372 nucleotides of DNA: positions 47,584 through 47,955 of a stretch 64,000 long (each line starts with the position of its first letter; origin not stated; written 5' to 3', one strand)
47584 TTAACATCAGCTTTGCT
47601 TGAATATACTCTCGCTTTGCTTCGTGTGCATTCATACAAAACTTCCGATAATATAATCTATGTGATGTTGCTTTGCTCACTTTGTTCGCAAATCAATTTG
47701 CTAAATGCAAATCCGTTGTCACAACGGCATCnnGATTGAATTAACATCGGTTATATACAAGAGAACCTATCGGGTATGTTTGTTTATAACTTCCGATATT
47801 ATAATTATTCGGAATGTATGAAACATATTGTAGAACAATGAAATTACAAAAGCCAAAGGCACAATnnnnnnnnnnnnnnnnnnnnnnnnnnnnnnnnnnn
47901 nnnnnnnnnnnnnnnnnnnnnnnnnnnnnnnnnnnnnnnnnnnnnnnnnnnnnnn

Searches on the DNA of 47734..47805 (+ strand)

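Call 76: build_rna_model(alignment_id=A7)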
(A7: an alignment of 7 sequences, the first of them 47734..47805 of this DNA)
Model R2 built from alignment A7 (7 sequences, 74 columns); structure: RNAalifold consensus.
model positions 71; base pairs 19; branch points 0; effective number of sequences 2.18; information 0.793 bits per position. Calibrated on 0.2 Mb of random sequence (short: E-values are rough).
structure used (alignment columns):
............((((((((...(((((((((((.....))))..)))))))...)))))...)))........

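Call 77: search_with_rna_model(model_id=R2, sources=[L001, L002, L004, L005, L007], filters=off, max_evalue=1)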
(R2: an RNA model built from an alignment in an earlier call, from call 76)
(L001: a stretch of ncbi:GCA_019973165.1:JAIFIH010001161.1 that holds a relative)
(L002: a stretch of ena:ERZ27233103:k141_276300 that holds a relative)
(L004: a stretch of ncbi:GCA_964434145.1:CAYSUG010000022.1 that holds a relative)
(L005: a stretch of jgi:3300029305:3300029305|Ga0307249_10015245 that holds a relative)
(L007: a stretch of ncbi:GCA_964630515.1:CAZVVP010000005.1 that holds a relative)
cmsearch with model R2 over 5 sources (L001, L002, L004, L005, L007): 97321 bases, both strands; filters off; matches with E-value up to 1: 8.
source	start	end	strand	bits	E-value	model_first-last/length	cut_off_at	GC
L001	9766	9837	-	94.5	1.8e-17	1-71/71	no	0.35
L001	10090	10161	-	90.6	1.3e-16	1-71/71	no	0.29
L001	12035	12105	+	88.4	3.8e-16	1-71/71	no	0.3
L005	13442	13509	+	82.6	6.9e-15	1-71/71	no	0.35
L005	4943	5011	+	75.3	2.6e-13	1-71/71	no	0.33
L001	13545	13617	+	26.6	0.0094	1-71/71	no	0.23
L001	9779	9822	+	19.6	0.32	16-58/71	no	0.39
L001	10088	10159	+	18.5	0.56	1-71/71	no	0.29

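Call 78: search_with_rna_model(model_id=R2, sources=[window, L008, L010], filters=off, max_evalue=1)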
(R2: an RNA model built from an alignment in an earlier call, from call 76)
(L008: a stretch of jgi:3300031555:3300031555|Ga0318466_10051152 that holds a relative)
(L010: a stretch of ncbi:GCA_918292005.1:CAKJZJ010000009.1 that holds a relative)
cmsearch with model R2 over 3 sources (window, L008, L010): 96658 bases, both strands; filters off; matches with E-value up to 1: 13.
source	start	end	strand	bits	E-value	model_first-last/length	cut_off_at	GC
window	52767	52837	-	100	1.1e-18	1-71/71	no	0.35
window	61274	61345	+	94.5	1.8e-17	1-71/71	no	0.35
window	60950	61021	+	90.6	1.2e-16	1-71/71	no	0.29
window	59006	59076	-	88.4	3.8e-16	1-71/71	no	0.3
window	47734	47804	+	88.3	4e-16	1-71/71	no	0.3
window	47577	47656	+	39.1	1.8e-05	1-71/71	no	0.32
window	50091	50160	-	36.3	7.4e-05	1-71/71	no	0.24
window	52765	52835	+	27.2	0.007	1-71/71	no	0.35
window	57494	57566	-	26.6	0.0094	1-71/71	no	0.23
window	36295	36364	-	21.7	0.11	1-71/71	no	0.29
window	50958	51026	+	20.9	0.17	1-71/71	no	0.25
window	61289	61332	-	19.6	0.32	16-58/71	no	0.39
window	60952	61023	-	18.5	0.56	1-71/71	no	0.29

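Call 85: search_with_rna_model(model_id=R2, sources=[L034, L035, L036, L037, L038, L039, L040], filters=off, max_evalue=1)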
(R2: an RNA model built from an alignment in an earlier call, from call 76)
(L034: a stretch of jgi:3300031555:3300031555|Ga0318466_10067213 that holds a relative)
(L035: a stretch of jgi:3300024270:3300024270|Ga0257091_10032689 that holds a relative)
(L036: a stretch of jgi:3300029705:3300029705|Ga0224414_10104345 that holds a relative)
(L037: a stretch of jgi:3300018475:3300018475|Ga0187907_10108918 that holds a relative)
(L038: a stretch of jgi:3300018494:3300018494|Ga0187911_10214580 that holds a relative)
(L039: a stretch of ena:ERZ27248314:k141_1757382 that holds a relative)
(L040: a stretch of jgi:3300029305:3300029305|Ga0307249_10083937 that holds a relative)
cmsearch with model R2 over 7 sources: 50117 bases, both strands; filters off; matches with E-value up to 1: 2.
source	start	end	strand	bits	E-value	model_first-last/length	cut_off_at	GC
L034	6345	6397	+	17.1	0.57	1-71/71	no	0.26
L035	1805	1857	+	17.1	0.57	1-71/71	no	0.26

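Call 92: search_with_rna_model(model_id=R2, sources=[L041, L042], filters=off, max_evalue=1)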
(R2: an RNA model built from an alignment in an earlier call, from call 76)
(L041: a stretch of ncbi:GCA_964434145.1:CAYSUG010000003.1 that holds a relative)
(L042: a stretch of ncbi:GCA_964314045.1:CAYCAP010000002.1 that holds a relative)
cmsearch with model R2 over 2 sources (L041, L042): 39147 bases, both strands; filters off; matches with E-value up to 1: 0.
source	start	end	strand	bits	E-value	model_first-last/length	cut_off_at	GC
